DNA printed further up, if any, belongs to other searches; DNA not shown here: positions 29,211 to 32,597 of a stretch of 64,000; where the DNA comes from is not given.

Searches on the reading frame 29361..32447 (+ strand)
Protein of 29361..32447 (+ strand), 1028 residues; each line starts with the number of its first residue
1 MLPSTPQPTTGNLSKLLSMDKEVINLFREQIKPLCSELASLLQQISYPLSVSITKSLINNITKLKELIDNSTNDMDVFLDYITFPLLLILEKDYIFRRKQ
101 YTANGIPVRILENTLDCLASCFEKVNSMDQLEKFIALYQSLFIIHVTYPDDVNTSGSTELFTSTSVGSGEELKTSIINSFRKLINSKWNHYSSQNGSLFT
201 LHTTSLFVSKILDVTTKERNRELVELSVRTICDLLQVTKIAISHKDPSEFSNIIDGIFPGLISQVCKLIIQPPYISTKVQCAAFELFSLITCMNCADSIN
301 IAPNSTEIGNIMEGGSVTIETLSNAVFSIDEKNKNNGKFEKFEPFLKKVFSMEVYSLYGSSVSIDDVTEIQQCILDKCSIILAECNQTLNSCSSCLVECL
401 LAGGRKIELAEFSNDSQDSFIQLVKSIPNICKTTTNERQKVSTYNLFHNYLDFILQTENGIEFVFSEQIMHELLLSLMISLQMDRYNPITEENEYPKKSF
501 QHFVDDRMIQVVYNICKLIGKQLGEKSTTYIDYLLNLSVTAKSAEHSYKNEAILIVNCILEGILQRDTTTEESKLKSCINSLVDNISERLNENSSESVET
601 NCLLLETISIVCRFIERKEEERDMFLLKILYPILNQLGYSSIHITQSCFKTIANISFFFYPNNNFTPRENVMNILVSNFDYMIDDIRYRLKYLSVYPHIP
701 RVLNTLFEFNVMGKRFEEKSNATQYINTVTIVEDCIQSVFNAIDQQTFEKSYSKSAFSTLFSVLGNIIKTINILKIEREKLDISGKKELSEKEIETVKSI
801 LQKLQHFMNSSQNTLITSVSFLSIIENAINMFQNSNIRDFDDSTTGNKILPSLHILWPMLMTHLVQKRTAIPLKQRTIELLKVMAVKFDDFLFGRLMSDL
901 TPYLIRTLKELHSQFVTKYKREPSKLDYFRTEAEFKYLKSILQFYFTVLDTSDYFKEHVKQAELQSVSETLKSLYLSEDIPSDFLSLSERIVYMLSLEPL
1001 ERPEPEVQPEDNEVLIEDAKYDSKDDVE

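Call 14: find_encoding_contigs(protein=window:29361-32447:+, flank=1000, max_places=3)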
Protein window:29361-32447:+ (1028 aa): no gene with exactly this product is on record in the collection.
